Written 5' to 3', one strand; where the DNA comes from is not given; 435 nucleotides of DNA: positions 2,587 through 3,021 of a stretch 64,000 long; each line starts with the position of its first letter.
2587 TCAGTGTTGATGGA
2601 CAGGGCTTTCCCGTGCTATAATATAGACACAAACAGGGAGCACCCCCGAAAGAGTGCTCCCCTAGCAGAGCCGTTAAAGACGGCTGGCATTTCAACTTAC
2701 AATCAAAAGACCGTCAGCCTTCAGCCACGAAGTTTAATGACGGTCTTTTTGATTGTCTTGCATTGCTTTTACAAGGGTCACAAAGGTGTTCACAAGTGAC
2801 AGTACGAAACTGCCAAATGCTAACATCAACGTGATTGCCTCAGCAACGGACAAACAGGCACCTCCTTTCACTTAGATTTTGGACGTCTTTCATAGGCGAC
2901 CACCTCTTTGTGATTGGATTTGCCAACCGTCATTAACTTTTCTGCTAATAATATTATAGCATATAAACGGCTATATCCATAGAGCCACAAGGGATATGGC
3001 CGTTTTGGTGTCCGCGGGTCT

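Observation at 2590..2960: Candidate Fst/Lpt-like type I toxin-antitoxin locus with convergent RNAs sharing a bidirectional terminator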

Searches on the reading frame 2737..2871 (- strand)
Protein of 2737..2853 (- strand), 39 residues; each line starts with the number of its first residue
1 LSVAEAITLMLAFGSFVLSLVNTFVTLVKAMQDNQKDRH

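Call 4: search_protein_families(library=pfam, proteins=[window:2737-2853:-, window:2737-2871:-], max_evalue=10)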
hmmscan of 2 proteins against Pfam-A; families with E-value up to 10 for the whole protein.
seq(39 aa): 1 family
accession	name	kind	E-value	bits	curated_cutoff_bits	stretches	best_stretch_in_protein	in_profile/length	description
PF16935.10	Hol_Tox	-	1.2e-10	41.5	23.3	1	1-32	1-31/34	Putative Holin-like Toxin (Hol-Tox)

seq(45 aa): 1 family
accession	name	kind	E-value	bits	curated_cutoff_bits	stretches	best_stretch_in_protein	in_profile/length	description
PF16935.10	Hol_Tox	-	1.6e-09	37.9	23.3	1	7-38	1-31/34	Putative Holin-like Toxin (Hol-Tox)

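Call 5: search_protein_families(library=ncbifam, proteins=[window:2737-2853:-, window:2737-2871:-], max_evalue=10)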
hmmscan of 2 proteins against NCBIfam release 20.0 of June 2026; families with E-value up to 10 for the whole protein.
seq(39 aa): 2 families
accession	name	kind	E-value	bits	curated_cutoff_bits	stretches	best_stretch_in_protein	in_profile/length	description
NF052249.1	ComI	equivalog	1.2e-05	25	55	1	1-20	1-20/30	competence inhibitor ComI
NF041589.1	PepG1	equivalog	0.00024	20.6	70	1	1-32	14-45/47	type I toxin-antitoxin system toxin PepG1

seq(45 aa): 2 families
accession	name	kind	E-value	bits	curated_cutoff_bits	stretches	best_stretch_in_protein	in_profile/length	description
NF041589.1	PepG1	equivalog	0.00015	21.3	70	1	6-38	13-45/47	type I toxin-antitoxin system toxin PepG1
NF052249.1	ComI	equivalog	0.00052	19.7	55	1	8-26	2-20/30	competence inhibitor ComI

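Call 21: search_dna_similar(query=window:2737-2853:-, collection=plasmids, mode=protein, max_evalue=0.01, max_rows=60, rows=spread)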
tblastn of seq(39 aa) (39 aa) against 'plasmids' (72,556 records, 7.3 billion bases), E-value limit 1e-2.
Records with a match: 54; places in all: 57; records where one place covers at least 80% of the query: 54.
Best place of each record, by identity: 95-99% 12; 90-95% 7; 80-90% 8; <60% 27.
By first word of the organism name: Lacticaseibacillus 27; Lactiplantibacillus 14; Enterococcus 8; Levilactobacillus 2; Pediococcus 2; Latilactobacillus 1.
By predicted mobility (MOB-suite, as given by PLSDB): mobilizable 27; conjugative 18; non-mobilizable 9.
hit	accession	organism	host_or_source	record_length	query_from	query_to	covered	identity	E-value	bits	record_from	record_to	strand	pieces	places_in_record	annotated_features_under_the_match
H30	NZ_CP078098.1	Lacticaseibacillus paracasei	mixed culture,infant feces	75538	1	39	100%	97.4%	3e-17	79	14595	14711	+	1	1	putative holin-like toxin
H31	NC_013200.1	Lacticaseibacillus rhamnosus Lc 705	-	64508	1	39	100%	97.4%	3e-17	79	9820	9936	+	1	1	putative holin-like toxin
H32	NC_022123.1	Lacticaseibacillus paracasei subsp. paracasei 8700:2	Homo sapiens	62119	1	39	100%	97.4%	3e-17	79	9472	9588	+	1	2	putative holin-like toxin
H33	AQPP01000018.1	Lacticaseibacillus paracasei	Actimel product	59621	1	39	100%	97.4%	3e-17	79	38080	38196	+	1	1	none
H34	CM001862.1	Lacticaseibacillus paracasei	Actimel product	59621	1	39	100%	97.4%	3e-17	79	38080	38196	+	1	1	none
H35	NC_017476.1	Lacticaseibacillus paracasei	homemade koumiss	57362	1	39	100%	97.4%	3e-17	79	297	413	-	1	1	putative holin-like toxin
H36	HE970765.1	Lacticaseibacillus paracasei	-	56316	1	39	100%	97.4%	3e-17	79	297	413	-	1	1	Putative holin-like toxin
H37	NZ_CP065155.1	Lacticaseibacillus paracasei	organism,Tibetan kefir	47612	1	39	100%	97.4%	3e-17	79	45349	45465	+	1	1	putative holin-like toxin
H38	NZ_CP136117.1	Lacticaseibacillus rhamnosus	human,blood (terminal ileitis)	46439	1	39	100%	97.4%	3e-17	79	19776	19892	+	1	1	putative holin-like toxin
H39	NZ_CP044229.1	Lacticaseibacillus rhamnosus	Homo sapiens,cell culture,intestinal ...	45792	1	39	100%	97.4%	3e-17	79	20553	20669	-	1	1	putative holin-like toxin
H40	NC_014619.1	Lacticaseibacillus casei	-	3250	1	39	100%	97.4%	3e-17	79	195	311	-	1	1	putative holin-like toxin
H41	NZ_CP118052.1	Lacticaseibacillus rhamnosus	Homo sapiens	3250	1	39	100%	97.4%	3e-17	79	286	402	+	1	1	putative holin-like toxin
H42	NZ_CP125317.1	Lacticaseibacillus rhamnosus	Homo sapiens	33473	1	39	100%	94.9%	2e-16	76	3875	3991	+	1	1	putative holin-like toxin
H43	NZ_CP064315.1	Lacticaseibacillus paracasei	single cell,kimchi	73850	1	39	100%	92.3%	6e-16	75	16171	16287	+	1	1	putative holin-like toxin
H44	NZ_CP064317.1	Lacticaseibacillus paracasei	single cell,kimchi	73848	1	39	100%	92.3%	6e-16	75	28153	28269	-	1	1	putative holin-like toxin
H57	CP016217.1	Latilactobacillus curvatus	cell culture,sauerkraut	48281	1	39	100%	59.0%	3e-8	53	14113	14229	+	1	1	holin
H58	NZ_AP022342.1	Enterococcus faecium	Homo sapiens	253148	1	39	100%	55.0%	3e-3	39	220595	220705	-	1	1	putative holin-like toxin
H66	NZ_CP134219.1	Lactiplantibacillus plantarum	cell culture,kimchi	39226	1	34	87%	50.0%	3e-3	39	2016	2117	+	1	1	putative holin-like toxin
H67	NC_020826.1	Levilactobacillus brevis KB290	-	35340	1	34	87%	50.0%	3e-3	39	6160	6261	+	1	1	putative holin-like toxin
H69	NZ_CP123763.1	Lactiplantibacillus plantarum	Homemade pickle,cell culture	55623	1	36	92%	47.2%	1e-3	40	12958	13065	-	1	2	putative holin-like toxin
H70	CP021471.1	Pediococcus pentosaceus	cell culture,food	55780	1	36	92%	47.2%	4e-3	39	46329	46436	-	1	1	hypothetical protein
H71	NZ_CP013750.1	Lactiplantibacillus plantarum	Drosophila melanogaster,liquid ...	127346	1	34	87%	47.1%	9e-3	38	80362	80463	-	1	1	putative holin-like toxin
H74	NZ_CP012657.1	Lactiplantibacillus plantarum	mixed culture,faecal sample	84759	1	36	92%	44.4%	4e-3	39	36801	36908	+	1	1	putative holin-like toxin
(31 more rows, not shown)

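Call 22: get_annotated_region(hit=H57, flank=700)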
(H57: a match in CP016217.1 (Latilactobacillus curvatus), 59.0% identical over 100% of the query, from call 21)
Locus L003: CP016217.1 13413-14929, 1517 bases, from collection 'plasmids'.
description: Lactobacillus curvatus strain TMW 1.401 plasmid pL1401-1, complete sequence
organism: Latilactobacillus curvatus (NCBI taxid 28038)
taxonomy: Bacteria; Bacillota; Bacilli; Lactobacillales; Lactobacillaceae; Latilactobacillus; Latilactobacillus curvatus
host: -; source: cell culture,sauerkraut; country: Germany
typing (MOB-suite, as given by PLSDB): conjugative; replicon rep_cluster_1328; relaxase MOBQ; mating-pair formation MPF_T
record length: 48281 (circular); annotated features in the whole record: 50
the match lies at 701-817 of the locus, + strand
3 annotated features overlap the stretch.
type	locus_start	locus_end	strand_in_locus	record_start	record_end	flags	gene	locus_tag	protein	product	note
CDS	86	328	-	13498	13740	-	-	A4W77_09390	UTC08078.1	hypothetical protein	-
CDS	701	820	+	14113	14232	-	-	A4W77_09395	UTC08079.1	holin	-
CDS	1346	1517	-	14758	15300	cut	-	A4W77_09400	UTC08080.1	hypothetical protein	-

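Call 23: get_annotated_region(hit=H58, flank=700)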
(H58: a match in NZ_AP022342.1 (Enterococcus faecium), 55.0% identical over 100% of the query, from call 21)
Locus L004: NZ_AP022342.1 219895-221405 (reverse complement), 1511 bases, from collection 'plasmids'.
description: Enterococcus faecium strain KUHS13 plasmid pKO1, complete sequence
organism: Enterococcus faecium (NCBI taxid 1352)
taxonomy: Bacteria; Bacillota; Bacilli; Lactobacillales; Enterococcaceae; Enterococcus; Enterococcus faecium
host: -; source: Homo sapiens; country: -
typing (MOB-suite, as given by PLSDB): conjugative; replicon rep_cluster_893; relaxase MOBP; mating-pair formation MPF_T
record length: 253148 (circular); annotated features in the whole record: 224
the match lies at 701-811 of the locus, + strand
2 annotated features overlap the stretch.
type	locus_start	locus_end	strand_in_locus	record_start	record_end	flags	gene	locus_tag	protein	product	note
CDS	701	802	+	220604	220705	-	-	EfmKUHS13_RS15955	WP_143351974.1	putative holin-like toxin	-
CDS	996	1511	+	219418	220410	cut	-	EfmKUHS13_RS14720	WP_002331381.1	hypothetical protein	-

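Call 24: get_annotated_region(hit=H66, flank=700)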
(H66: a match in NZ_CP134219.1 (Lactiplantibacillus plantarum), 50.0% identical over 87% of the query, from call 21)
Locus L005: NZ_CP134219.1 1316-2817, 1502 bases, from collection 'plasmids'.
description: Lactiplantibacillus plantarum strain VHProbi QSH01 plasmid pBQSH01, complete sequence
organism: Lactiplantibacillus plantarum (NCBI taxid 1590)
taxonomy: Bacteria; Bacillota; Bacilli; Lactobacillales; Lactobacillaceae; Lactiplantibacillus; Lactiplantibacillus plantarum
host: -; source: cell culture,kimchi; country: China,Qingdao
typing (MOB-suite, as given by PLSDB): mobilizable; replicon rep_cluster_707; relaxase MOBQ
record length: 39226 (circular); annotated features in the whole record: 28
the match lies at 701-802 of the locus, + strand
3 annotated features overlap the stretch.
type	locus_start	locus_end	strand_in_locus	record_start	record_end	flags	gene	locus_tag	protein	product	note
CDS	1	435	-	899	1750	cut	-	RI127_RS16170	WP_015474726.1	hypothetical protein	-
CDS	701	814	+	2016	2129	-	-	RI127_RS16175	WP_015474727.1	putative holin-like toxin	-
CDS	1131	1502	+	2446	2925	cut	-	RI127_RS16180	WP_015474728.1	MarR family transcriptional regulator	GO:0006355 - regulation of DNA-templated transcription [Evidence IEA]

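Call 25: get_annotated_region(hit=H67, flank=700)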
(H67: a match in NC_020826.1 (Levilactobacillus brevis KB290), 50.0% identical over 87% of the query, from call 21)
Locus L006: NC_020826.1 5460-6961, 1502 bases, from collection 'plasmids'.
description: Levilactobacillus brevis KB290 plasmid pKB290-3, complete sequence
organism: Levilactobacillus brevis KB290 (NCBI taxid 1001583)
taxonomy: Bacteria; Bacillota; Bacilli; Lactobacillales; Lactobacillaceae; Levilactobacillus; Levilactobacillus brevis; Levilactobacillus brevis KB290
host: -; source: -; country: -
typing (MOB-suite, as given by PLSDB): mobilizable; replicon rep_cluster_778; relaxase MOBQ
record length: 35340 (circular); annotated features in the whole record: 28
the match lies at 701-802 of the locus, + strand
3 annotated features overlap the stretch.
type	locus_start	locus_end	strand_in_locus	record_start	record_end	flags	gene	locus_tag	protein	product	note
CDS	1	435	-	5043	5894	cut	-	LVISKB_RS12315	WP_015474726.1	hypothetical protein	-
CDS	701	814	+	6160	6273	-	-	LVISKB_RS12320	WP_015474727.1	putative holin-like toxin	-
CDS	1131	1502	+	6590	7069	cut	-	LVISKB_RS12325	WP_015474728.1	MarR family transcriptional regulator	GO:0006355 - regulation of DNA-templated transcription [Evidence IEA]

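Call 26: get_annotated_region(hit=H69, flank=700)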
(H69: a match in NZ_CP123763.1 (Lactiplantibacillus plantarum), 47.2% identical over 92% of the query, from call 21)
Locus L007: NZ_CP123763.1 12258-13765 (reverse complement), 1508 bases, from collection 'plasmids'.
description: Lactiplantibacillus plantarum strain HOM3201 plasmid p2, complete sequence
organism: Lactiplantibacillus plantarum (NCBI taxid 1590)
taxonomy: Bacteria; Bacillota; Bacilli; Lactobacillales; Lactobacillaceae; Lactiplantibacillus; Lactiplantibacillus plantarum
host: -; source: Homemade pickle,cell culture; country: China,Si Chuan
typing (MOB-suite, as given by PLSDB): conjugative; replicon rep_cluster_707; relaxase MOBQ; mating-pair formation MPF_T
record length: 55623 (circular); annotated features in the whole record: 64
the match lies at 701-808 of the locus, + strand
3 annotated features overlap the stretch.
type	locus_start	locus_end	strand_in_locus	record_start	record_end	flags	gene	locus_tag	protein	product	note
CDS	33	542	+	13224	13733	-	-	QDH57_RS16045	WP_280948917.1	hypothetical protein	-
CDS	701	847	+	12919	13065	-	-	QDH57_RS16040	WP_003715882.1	putative holin-like toxin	-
CDS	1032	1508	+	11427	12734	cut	-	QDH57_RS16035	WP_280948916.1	Y-family DNA polymerase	-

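Call 27: get_annotated_region(hit=H70, flank=700)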
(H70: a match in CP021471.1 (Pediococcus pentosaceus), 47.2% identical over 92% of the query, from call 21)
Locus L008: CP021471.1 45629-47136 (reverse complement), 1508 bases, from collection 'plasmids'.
description: Pediococcus pentosaceus strain SRCM100892 plasmid pPC892-1, complete sequence
organism: Pediococcus pentosaceus (NCBI taxid 1255)
taxonomy: Bacteria; Bacillota; Bacilli; Lactobacillales; Lactobacillaceae; Pediococcus; Pediococcus pentosaceus
host: -; source: cell culture,food; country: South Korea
typing (MOB-suite, as given by PLSDB): mobilizable; relaxase MOBP,MOBQ
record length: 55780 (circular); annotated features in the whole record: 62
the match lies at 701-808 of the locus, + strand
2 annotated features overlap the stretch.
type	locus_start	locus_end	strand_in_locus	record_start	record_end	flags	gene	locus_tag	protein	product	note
CDS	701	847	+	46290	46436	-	-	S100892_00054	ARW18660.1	hypothetical protein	-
CDS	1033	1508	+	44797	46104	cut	-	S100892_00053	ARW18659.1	Putative UV-damage repair protein UvrX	-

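Call 28: get_annotated_region(hit=H71, flank=700)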
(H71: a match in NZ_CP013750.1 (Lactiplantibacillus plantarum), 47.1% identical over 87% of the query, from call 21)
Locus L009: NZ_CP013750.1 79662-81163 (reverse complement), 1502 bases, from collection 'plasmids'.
description: Lactiplantibacillus plantarum strain KP plasmid unnamed1, complete sequence
organism: Lactiplantibacillus plantarum (NCBI taxid 1590)
taxonomy: Bacteria; Bacillota; Bacilli; Lactobacillales; Lactobacillaceae; Lactiplantibacillus; Lactiplantibacillus plantarum
host: -; source: Drosophila melanogaster,liquid monoculture,whole fly; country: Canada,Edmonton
typing (MOB-suite, as given by PLSDB): mobilizable; replicon rep_cluster_1465,rep_cluster_167; relaxase MOBP,MOBQ
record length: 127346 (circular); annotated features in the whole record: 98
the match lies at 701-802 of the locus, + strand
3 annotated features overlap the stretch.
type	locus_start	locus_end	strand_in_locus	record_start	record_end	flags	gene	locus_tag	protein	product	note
CDS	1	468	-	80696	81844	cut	-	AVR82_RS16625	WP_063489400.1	FRG domain-containing protein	-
CDS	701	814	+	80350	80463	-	-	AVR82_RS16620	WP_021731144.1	putative holin-like toxin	-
CDS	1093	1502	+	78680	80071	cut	-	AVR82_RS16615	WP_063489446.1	MFS transporter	GO:0055085 - transmembrane transport [Evidence IEA]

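Call 29: get_annotated_region(hit=H74, flank=700)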
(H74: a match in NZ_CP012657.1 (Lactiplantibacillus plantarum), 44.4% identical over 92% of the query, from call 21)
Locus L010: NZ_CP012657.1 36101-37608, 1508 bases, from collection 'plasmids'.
description: Lactiplantibacillus plantarum strain HFC8 isolate Lactobacillus plantarum plasmid pMK01, complete sequence
organism: Lactiplantibacillus plantarum (NCBI taxid 1590)
taxonomy: Bacteria; Bacillota; Bacilli; Lactobacillales; Lactobacillaceae; Lactiplantibacillus; Lactiplantibacillus plantarum
host: -; source: mixed culture,faecal sample; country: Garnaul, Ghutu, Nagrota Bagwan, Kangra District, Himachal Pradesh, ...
typing (MOB-suite, as given by PLSDB): mobilizable; replicon rep_cluster_167; relaxase MOBP,MOBP
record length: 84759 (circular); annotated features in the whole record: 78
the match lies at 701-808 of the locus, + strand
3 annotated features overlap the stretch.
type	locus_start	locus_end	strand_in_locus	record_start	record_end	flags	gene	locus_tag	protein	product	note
CDS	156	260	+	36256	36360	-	-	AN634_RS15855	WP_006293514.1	putative holin-like toxin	-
CDS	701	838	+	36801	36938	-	-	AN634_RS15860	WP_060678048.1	putative holin-like toxin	-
CDS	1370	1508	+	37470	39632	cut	topB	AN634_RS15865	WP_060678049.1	type IA DNA topoisomerase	GO:0006265 - DNA topological change [Evidence IEA]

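Call 36: find_related_loci(query=A1, collection=genome_contigs, flank=800)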
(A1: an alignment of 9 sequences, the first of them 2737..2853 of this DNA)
Query A1 (39 aa) in genome_contigs; peptide patterns used: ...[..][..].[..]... (x = any residue, [..] = any of these).
47 stretches matched a pattern; 10 encode a relative of the query (tblastn E <= 1e-3); 10 distinct loci.
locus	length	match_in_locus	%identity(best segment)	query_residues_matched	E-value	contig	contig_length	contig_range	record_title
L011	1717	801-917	49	1-39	4e-11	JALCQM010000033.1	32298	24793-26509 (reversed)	MAG: Lactobacillus sp. isolate UW_DM_LACCAS3_1 Ga0455770_00478, whole genome shotgun sequence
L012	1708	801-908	56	1-36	8e-11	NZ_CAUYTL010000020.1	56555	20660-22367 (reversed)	Listeria rocourtiae subsp. hofi strain CLIP 2022/01000 NODE_20_length_56555_cov_171.184868_pilon, whole genome shotgun s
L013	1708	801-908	53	1-36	5e-10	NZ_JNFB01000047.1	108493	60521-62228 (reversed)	Listeria newyorkensis strain FSL M6-0635 contig000047, whole genome shotgun sequence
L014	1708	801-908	53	1-36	5e-10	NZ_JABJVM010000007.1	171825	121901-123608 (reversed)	Listeria rustica strain FSL W9-0585 NODE_7_length_171825_cov_62.887739, whole genome shotgun sequence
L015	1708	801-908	50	1-36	1e-9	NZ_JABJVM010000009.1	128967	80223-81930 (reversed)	Listeria rustica strain FSL W9-0585 NODE_9_length_128967_cov_59.572959, whole genome shotgun sequence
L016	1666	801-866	68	1-22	3e-6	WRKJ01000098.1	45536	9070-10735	MAG: Defluviitaleaceae bacterium isolate Th196P1bin8 JGI24700J35501_10930918, whole genome shotgun sequence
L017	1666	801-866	59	1-22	2e-5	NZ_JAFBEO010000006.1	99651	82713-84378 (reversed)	Weissella uvarum strain DSM 28060 Ga0454057_06, whole genome shotgun sequence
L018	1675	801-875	54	1-26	4e-5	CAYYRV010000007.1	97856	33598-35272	MAG TPA_asm: uncultured Defluviitaleaceae bacterium isolate SRP242652_co2_120 genome assembly, contig: NODE_286_length_9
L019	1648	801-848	81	1-16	4e-5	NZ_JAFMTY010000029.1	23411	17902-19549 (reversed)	Alicyclobacillus fructus strain FSL-W10-0059 NODE_29_length_23411_cov_57.366249, whole genome shotgun sequence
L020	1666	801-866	55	1-22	5e-5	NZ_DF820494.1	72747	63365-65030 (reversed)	Weissella oryzae SG25, whole genome shotgun sequence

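Call 42: find_related_loci(query=A1, collection=viral_contigs, flank=800)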
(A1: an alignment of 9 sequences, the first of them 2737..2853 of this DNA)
Query A1 (39 aa) in viral_contigs; peptide patterns used: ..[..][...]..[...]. (x = any residue, [..] = any of these).
74 stretches matched a pattern; 6 encode a relative of the query (tblastn E <= 1e-3); 6 distinct loci.
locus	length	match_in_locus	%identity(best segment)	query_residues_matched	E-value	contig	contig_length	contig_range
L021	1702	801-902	44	1-34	1e-7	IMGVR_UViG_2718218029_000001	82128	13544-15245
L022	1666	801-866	64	1-22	4e-6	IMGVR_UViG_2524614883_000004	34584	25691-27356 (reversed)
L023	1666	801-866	55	1-22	2e-5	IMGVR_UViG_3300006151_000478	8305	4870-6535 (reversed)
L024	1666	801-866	55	1-22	2e-5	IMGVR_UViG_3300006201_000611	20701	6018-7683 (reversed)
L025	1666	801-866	55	1-22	2e-5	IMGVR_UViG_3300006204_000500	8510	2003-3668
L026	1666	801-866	55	1-22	2e-5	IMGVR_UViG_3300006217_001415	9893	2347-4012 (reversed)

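Call 64: search_dna_similar(query=window:2737-2853:-, collection=phages, mode=protein, max_evalue=1, max_rows=25, rows=spread)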
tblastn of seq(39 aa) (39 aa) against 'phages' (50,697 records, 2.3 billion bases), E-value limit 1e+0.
Records with a match: 1; places in all: 1; records where one place covers at least 80% of the query: 1.
Best place of each record, by identity: <60% 1.
By first word of the organism name: Enterococcus 1.
By host as written in the record: Enterococcus faecalis 1.
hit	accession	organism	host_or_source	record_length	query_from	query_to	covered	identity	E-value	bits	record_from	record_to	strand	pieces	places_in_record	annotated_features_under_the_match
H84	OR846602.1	Enterococcus phage Efs 1-1-1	Enterococcus faecalis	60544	1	36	92%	38.9%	1e-1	33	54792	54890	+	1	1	record has no annotation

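Call 73: search_solved_structures(query=window:2737-2853:-, max_evalue=10, show_alignments=2)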
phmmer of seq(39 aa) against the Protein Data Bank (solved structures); distinct sequences matched with E-value up to 10: 1.
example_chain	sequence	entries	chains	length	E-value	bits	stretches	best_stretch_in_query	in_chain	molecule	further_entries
7ns1_A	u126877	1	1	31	1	13.2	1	7-30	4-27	Snterotoxin A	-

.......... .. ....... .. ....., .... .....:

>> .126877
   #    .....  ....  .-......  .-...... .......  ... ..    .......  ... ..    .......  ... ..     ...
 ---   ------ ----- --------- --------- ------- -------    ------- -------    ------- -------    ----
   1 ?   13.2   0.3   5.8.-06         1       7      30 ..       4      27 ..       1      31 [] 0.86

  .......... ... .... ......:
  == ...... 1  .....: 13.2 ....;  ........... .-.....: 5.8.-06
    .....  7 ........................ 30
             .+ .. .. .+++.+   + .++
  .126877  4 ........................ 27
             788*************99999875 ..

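Call 74: search_protein_families(library=pfam, alignment_id=A1, max_evalue=1)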
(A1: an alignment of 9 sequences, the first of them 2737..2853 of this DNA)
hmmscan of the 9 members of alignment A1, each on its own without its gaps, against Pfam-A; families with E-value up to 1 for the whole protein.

A. member 1, window:2737-2853:- (39 aa): 1 family
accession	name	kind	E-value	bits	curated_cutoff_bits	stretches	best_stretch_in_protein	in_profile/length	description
PF16935.10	Hol_Tox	-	1.2e-10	41.5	23.3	1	1-32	1-31/34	Putative Holin-like Toxin (Hol-Tox)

B. families by the number of members that match (of 9 scanned): 5 families
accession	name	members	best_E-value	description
PF16935.10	Hol_Tox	9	4e-17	Putative Holin-like Toxin (Hol-Tox)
PF17260.7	DUF5326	1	0.048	Family of unknown function (DUF5326)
PF14333.11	DUF4389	1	0.068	Domain of unknown function (DUF4389)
PF19953.4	EACC1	1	0.13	Effector Associated Constant Component 1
PF03579.19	SHP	1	0.2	Small hydrophobic protein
